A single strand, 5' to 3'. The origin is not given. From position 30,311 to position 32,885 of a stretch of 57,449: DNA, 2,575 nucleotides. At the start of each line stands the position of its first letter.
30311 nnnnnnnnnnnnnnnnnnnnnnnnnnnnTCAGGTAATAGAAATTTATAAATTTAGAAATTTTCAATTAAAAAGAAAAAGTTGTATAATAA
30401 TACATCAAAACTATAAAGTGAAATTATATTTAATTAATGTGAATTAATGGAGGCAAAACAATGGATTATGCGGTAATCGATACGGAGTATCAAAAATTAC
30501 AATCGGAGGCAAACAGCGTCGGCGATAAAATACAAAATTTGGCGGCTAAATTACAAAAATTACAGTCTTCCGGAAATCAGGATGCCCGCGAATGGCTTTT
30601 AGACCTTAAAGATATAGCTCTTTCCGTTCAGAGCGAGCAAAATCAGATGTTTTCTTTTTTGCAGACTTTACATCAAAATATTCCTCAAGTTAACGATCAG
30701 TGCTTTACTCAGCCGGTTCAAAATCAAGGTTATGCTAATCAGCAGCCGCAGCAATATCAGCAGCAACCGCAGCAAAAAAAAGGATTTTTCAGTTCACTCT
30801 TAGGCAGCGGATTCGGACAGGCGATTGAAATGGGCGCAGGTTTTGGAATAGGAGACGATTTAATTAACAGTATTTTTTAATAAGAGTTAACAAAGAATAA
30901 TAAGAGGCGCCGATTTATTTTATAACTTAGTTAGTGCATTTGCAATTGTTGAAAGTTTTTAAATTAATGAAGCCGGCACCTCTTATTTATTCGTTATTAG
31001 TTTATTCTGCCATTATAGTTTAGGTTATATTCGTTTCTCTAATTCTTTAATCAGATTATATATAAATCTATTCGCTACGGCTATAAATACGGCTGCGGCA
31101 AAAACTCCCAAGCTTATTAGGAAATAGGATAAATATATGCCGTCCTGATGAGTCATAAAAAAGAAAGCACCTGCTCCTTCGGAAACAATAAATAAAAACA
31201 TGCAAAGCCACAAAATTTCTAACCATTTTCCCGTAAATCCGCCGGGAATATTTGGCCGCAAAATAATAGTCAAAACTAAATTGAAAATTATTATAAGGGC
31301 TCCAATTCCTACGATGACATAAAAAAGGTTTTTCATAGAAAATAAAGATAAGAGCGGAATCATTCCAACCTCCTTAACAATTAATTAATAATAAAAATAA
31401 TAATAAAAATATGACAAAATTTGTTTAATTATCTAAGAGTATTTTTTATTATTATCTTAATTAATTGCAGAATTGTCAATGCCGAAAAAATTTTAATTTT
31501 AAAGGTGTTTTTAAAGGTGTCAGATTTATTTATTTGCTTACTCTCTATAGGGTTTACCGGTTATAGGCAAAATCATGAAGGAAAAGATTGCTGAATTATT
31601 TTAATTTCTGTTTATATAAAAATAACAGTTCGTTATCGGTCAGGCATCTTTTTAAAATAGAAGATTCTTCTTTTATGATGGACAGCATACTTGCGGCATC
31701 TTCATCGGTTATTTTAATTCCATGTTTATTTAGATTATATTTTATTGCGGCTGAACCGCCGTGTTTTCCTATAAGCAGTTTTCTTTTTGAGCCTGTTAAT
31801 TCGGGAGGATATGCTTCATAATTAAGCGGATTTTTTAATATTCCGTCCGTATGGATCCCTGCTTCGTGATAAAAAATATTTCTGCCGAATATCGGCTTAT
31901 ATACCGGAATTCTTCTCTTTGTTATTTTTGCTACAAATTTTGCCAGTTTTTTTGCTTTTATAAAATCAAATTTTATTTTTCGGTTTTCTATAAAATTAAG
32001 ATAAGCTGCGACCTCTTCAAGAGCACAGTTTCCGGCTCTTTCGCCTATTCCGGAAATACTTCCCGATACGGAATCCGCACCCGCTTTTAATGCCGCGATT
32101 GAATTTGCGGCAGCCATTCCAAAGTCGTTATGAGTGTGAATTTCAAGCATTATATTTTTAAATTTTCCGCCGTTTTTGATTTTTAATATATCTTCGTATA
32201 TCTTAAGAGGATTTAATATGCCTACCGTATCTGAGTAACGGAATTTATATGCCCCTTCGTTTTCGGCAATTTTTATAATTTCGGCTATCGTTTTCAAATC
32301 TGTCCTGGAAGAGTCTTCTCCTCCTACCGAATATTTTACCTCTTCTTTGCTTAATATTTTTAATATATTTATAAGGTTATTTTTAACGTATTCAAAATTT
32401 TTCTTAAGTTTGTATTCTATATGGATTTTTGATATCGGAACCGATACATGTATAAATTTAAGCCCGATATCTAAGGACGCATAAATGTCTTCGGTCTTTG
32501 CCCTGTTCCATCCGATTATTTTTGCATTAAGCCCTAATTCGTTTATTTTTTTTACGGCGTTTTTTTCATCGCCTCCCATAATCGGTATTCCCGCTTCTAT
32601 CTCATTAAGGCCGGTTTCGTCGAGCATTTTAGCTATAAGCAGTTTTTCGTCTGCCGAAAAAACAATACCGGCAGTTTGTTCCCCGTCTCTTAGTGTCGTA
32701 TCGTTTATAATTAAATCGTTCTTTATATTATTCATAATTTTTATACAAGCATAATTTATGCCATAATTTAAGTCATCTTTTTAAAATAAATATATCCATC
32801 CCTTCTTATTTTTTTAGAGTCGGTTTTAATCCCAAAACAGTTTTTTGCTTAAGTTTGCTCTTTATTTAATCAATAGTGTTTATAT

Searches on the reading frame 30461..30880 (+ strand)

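Call 43: search_protein_families(library=pfam, max_evalue=0.000001, proteins=[window:30461-30880:+])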
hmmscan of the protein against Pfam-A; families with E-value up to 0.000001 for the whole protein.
window:30461-30880:+ (139 aa): 0 families

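Call 77: search_protein_families(library=pfam, max_evalue=0.01, proteins=[window:30461-30880:+])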
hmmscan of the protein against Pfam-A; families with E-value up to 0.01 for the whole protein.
window:30461-30880:+ (139 aa): 1 family
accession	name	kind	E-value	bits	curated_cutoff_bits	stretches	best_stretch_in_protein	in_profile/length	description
PF03954.19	Lectin_N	-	4.7e-05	23.7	28.3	1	8-64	82-138/140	Hepatic lectin, N-terminal domain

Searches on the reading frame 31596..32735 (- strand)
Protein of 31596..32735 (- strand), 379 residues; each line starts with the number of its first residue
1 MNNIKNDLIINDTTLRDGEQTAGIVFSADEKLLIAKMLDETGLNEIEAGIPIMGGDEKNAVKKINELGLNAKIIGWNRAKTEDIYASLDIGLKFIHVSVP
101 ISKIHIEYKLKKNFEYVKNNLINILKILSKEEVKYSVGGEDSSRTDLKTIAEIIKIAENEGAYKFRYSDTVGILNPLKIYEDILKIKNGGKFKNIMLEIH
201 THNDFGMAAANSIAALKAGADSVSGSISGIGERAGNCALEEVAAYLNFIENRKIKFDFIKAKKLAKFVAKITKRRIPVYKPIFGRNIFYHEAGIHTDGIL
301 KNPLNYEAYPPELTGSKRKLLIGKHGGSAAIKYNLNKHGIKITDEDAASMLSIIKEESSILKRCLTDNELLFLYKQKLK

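Call 8: search_protein_families(library=pfam, proteins=[window:31596-32735:-])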
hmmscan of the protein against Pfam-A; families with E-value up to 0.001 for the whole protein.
window:31596-32735:- (379 aa): 2 families
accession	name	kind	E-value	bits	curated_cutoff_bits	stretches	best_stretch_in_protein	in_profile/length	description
PF00682.25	HMGL-like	-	3.3e-73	246.7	29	1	8-267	2-259/260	HMGL-like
PF22617.1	HCS_D2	-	1.7e-20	73.7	27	1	282-356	1-76/82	Homocitrate synthase post-HMGL domain-like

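Call 54: find_homologous_proteins(query=window:31599-32735:-, max_evalue=1e-100)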
Query window:31599-32735:- (379 aa): 178 proteins with E <= 1e-100 among 8000 candidates; the best 120 are listed.
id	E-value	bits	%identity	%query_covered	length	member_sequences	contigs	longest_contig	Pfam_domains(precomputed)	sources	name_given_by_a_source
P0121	1.8e-237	806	98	100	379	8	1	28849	PF22617.2,PF00682.26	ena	-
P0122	9.7e-227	770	94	100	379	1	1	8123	PF22617.2,PF00682.26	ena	-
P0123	2.7e-219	746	92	97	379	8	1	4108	PF22617.2,PF00682.26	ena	-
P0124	2.7e-218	743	92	97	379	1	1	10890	PF22617.2,PF00682.26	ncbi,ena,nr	ncbi:MAG: homoaconitate hydratase [Deltaproteobacteria bacterium]|nr:homoaconitate hydratase [Deltap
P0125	1.1e-217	740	90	100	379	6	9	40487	PF22617.2,PF00682.26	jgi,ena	jgi:homocitrate synthase NifV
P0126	1.4e-217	740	91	97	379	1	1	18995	PF22617.2,PF00682.26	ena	-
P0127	5.8e-217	738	89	100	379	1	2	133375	PF22617.2,PF00682.26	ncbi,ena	-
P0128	3.6e-201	686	83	97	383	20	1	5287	PF22617.2,PF00682.26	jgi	jgi:homocitrate synthase NifV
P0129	1.2e-199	681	81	99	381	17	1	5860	PF22617.2,PF00682.26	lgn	-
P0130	1.4e-197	674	81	99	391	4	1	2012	PF22617.2,PF00682.26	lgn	-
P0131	2.9e-193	660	81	99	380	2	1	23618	PF22617.2,PF00682.26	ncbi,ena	-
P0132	4.2e-192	656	80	96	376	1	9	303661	PF22617.2,PF00682.26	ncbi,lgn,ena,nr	ncbi:MAG: homoaconitate hydratase [Deltaproteobacteria bacterium]|nr:homoaconitate hydratase [Deltap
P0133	1.5e-191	655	80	97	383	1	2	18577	PF22617.2,PF00682.26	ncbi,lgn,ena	-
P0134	2.2e-191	654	80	99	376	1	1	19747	PF22617.2,PF00682.26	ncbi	-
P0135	3.7e-187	640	78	98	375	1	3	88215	PF22617.2,PF00682.26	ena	-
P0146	1.6e-178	612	76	97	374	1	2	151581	PF22617.2,PF00682.26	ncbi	ncbi:MAG: homocitrate synthase/isopropylmalate synthase family protein [bacterium]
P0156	3.3e-175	601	74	97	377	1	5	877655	PF22617.2,PF00682.26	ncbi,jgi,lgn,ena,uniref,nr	ncbi:MAG: homoaconitate hydratase [Candidatus Acidulodesulfobacterium ferriphilum]|jgi:homocitrate s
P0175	2.0e-156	539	67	99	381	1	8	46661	PF22617.2,PF00682.26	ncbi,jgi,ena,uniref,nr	ncbi:MAG: homoaconitate hydratase [Candidatus Acididesulfobacter diazotrophicus]|jgi:homocitrate syn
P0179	5.1e-155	534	67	99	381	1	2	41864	PF22617.2,PF00682.26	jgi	jgi:homocitrate synthase NifV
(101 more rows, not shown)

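Call 56: find_encoding_contigs(protein=P0179, flank=3000, max_places=2)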
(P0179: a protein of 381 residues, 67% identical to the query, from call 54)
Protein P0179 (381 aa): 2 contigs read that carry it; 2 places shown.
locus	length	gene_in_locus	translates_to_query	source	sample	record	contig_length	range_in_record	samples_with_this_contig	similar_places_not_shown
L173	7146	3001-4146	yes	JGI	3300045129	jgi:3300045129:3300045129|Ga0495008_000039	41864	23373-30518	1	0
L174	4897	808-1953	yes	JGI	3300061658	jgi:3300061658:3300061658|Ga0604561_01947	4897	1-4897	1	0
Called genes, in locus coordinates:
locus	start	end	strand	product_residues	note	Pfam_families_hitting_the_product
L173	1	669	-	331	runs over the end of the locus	PF04055:Radical_SAM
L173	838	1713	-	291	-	PF00142:Fer4_NifH, PF01656:CbiA, PF02374:ArsA_ATPase (weak), PF10609:ParA (faint), PF13614:AAA_31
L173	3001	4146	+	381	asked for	PF00682:HMGL-like, PF22617:HCS_D2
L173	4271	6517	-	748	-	PF00361:Proton_antipo_M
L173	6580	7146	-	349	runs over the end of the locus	PF12838:Fer4_7 (faint), PF13183:Fer4_8 (faint), PF13237:Fer4_10 (weak), PF01058:Oxidored_q6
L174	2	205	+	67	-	?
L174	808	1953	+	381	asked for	PF00682:HMGL-like, PF22617:HCS_D2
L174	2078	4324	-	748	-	PF00361:Proton_antipo_M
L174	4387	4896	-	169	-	?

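Call 58: find_encoding_contigs(protein=P0156, flank=2500, max_places=3)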
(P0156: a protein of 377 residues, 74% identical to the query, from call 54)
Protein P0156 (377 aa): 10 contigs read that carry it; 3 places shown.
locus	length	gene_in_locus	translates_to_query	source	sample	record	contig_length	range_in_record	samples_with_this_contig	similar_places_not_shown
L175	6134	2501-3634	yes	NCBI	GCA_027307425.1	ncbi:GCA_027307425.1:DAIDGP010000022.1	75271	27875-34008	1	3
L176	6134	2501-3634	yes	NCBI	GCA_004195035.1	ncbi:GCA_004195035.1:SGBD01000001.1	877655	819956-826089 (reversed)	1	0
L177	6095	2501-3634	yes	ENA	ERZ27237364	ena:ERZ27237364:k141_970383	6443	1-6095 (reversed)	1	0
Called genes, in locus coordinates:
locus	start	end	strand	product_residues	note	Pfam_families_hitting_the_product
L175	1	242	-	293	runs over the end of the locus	PF13489:Methyltransf_23, PF13847:Methyltransf_31 (weak), PF08242:Methyltransf_12 (faint), PF13649:Methyltransf_25 (weak), PF01209:Ubie_methyltran (weak), PF08241:Methyltransf_11 (weak), PF13847:Methyltransf_31 (weak)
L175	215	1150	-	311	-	PF04055:Radical_SAM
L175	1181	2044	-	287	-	PF00142:Fer4_NifH, PF01656:CbiA, PF02374:ArsA_ATPase (faint), PF10609:ParA (weak), PF13614:AAA_31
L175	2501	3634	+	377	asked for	PF00682:HMGL-like, PF22617:HCS_D2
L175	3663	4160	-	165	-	-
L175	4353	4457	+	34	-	-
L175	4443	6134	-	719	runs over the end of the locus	PF00361:Proton_antipo_M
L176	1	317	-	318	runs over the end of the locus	PF13489:Methyltransf_23, PF13847:Methyltransf_31 (weak), PF08242:Methyltransf_12 (faint), PF13649:Methyltransf_25 (weak), PF01209:Ubie_methyltran (weak), PF08241:Methyltransf_11 (weak), PF13847:Methyltransf_31 (weak)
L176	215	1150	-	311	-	PF04055:Radical_SAM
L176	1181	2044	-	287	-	PF00142:Fer4_NifH, PF01656:CbiA, PF02374:ArsA_ATPase (faint), PF10609:ParA (weak), PF13614:AAA_31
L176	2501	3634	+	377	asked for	PF00682:HMGL-like, PF22617:HCS_D2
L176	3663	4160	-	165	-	-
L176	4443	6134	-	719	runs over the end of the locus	PF00361:Proton_antipo_M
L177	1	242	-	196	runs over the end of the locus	?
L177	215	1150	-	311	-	PF04055:Radical_SAM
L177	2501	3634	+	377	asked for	PF00682:HMGL-like, PF22617:HCS_D2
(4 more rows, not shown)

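Call 59: find_encoding_contigs(protein=P0175, flank=2500, max_places=3)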
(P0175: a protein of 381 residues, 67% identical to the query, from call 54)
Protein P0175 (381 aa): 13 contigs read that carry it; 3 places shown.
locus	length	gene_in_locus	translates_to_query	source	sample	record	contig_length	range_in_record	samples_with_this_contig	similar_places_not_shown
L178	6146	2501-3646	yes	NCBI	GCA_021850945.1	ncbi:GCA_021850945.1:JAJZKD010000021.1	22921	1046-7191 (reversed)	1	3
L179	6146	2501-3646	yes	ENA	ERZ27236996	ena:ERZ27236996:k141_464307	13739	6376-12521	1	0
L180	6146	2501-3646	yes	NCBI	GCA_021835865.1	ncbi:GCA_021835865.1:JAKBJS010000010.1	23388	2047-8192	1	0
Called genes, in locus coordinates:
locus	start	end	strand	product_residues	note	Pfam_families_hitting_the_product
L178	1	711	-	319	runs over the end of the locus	PF04055:Radical_SAM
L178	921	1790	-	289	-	PF00142:Fer4_NifH, PF01656:CbiA, PF02374:ArsA_ATPase (weak), PF10609:ParA (faint), PF13614:AAA_31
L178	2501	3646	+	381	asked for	PF00682:HMGL-like, PF22617:HCS_D2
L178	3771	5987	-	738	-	PF00361:Proton_antipo_M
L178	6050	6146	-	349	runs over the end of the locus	PF12838:Fer4_7 (faint), PF13183:Fer4_8 (faint), PF01058:Oxidored_q6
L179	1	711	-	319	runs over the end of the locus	PF04055:Radical_SAM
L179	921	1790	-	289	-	PF00142:Fer4_NifH, PF01656:CbiA, PF02374:ArsA_ATPase (weak), PF10609:ParA (faint), PF13614:AAA_31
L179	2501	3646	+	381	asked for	PF00682:HMGL-like, PF22617:HCS_D2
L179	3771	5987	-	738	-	PF00361:Proton_antipo_M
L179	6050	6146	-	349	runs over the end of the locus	PF12838:Fer4_7 (faint), PF13183:Fer4_8 (faint), PF01058:Oxidored_q6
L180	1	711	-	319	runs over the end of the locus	PF04055:Radical_SAM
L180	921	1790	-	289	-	PF00142:Fer4_NifH, PF01656:CbiA, PF02374:ArsA_ATPase (weak), PF10609:ParA (faint), PF13614:AAA_31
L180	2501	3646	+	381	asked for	PF00682:HMGL-like, PF22617:HCS_D2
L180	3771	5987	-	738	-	PF00361:Proton_antipo_M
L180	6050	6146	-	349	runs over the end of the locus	PF12838:Fer4_7 (faint), PF13183:Fer4_8 (faint), PF01058:Oxidored_q6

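Call 60: find_encoding_contigs(protein=P0146, flank=2500, max_places=2)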
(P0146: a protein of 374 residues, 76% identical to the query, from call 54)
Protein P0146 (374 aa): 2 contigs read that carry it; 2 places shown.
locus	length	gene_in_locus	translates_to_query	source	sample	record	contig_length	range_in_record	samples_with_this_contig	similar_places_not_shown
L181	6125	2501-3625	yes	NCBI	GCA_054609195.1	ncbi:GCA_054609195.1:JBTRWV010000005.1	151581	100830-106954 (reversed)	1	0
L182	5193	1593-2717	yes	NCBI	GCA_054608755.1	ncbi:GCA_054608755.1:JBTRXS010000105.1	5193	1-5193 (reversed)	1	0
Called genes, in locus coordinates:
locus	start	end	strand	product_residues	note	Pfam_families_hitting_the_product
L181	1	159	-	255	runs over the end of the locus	PF13489:Methyltransf_23, PF13649:Methyltransf_25 (weak), PF13847:Methyltransf_31, PF08241:Methyltransf_11, PF08242:Methyltransf_12, PF01209:Ubie_methyltran, PF13847:Methyltransf_31 (weak)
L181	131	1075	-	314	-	PF04055:Radical_SAM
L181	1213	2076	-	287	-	PF00142:Fer4_NifH, PF01656:CbiA, PF02374:ArsA_ATPase (faint), PF10609:ParA (weak), PF13614:AAA_31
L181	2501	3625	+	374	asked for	PF00682:HMGL-like, PF22617:HCS_D2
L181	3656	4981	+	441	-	PF05496:RuvB_N, PF13191:AAA_16 (faint), PF00004:AAA, PF07728:AAA_5 (weak), PF13173:AAA_14 (weak), PF16193:AAA_assoc_2, PF12002:MgsA_C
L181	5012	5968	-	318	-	-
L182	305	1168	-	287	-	PF00142:Fer4_NifH, PF01656:CbiA, PF02374:ArsA_ATPase (faint), PF10609:ParA (weak), PF13614:AAA_31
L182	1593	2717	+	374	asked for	PF00682:HMGL-like, PF22617:HCS_D2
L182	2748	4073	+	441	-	PF05496:RuvB_N, PF13191:AAA_16 (faint), PF00004:AAA, PF07728:AAA_5 (weak), PF13173:AAA_14 (weak), PF16193:AAA_assoc_2, PF12002:MgsA_C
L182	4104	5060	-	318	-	-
